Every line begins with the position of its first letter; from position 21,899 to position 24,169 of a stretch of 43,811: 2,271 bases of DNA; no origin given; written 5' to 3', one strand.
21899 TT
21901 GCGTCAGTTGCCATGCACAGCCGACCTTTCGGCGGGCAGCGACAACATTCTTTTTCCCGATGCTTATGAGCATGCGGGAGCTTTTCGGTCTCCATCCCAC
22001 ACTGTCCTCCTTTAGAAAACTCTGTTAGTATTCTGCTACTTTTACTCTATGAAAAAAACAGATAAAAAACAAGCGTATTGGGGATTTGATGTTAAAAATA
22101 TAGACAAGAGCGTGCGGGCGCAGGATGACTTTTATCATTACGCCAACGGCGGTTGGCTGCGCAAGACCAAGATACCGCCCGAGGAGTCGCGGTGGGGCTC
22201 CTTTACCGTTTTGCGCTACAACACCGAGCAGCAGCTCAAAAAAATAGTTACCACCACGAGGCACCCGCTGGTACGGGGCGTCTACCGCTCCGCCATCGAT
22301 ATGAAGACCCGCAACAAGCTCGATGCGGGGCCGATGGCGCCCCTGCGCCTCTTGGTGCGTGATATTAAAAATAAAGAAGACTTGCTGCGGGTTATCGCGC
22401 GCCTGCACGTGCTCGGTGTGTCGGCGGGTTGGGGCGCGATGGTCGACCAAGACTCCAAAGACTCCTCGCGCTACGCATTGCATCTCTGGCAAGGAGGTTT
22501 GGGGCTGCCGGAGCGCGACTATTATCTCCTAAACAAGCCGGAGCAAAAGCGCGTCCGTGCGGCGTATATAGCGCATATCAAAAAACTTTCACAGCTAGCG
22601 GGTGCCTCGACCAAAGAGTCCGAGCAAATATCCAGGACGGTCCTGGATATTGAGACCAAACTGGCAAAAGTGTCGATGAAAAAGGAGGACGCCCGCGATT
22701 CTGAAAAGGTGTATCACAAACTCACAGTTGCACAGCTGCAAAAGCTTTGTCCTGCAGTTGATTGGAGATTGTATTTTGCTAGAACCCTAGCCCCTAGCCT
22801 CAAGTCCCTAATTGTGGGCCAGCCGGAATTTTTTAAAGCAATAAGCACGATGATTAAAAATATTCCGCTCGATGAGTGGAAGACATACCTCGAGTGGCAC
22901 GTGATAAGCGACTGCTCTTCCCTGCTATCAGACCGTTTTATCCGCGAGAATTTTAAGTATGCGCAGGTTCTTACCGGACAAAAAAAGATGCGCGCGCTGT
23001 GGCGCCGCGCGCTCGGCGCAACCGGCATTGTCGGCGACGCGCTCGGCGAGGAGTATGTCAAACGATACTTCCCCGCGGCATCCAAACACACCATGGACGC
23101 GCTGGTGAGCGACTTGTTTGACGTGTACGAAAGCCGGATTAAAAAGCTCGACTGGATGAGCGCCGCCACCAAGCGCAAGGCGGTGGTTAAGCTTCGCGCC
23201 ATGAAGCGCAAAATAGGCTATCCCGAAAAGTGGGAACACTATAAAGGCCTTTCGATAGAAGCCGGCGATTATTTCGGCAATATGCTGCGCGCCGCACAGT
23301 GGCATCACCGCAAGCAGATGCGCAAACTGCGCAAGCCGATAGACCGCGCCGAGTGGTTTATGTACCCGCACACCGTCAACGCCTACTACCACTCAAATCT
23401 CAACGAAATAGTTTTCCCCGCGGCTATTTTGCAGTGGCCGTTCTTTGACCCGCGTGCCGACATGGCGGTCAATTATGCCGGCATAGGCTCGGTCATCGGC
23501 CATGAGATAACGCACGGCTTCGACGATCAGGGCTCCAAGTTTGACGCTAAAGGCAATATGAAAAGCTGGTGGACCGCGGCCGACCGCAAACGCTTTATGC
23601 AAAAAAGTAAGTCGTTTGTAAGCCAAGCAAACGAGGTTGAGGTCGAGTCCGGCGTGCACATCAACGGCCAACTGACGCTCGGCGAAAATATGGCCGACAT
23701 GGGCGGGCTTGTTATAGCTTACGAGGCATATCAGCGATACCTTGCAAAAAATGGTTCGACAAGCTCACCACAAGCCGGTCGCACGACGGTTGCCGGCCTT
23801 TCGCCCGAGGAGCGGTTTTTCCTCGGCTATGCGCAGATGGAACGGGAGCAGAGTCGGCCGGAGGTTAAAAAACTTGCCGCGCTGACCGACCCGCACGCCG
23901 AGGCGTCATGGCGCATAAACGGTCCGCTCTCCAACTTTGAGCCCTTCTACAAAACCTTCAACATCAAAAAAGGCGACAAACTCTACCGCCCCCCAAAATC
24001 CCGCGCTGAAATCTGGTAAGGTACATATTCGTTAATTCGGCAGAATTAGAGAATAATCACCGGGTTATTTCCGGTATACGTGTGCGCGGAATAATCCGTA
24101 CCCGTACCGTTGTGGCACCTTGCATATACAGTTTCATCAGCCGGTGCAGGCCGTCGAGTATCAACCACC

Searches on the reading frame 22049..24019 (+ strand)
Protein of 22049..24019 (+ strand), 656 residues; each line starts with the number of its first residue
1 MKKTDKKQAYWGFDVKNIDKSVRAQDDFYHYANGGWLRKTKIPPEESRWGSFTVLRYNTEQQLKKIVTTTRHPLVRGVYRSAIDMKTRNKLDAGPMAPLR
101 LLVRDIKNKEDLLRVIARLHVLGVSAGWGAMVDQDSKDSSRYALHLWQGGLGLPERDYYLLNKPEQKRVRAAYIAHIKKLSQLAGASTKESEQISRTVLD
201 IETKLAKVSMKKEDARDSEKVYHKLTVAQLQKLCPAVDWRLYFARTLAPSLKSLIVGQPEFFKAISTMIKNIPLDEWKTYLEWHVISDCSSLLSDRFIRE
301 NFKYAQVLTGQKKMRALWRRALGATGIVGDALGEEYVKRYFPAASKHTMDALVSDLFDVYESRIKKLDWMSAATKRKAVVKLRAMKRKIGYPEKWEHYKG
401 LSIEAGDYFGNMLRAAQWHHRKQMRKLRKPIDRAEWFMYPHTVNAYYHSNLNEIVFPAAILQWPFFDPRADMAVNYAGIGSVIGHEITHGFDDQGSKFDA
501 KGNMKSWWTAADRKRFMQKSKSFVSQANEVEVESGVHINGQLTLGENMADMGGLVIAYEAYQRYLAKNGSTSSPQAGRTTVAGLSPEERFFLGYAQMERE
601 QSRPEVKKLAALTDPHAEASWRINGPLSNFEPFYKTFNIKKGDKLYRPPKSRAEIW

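Call 59: search_protein_families(library=pfam, proteins=[window:22049-24019:+], max_evalue=0.01)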
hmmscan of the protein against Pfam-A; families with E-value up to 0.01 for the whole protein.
window:22049-24019:+ (656 aa): 2 families
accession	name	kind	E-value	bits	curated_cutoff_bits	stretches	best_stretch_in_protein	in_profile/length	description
PF05649.18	Peptidase_M13_N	-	1.1e-112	377.7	32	1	25-392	2-381/381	Peptidase family M13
PF01431.27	Peptidase_M13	-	1.4e-65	221.2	24.5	1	444-651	1-203/205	Peptidase family M13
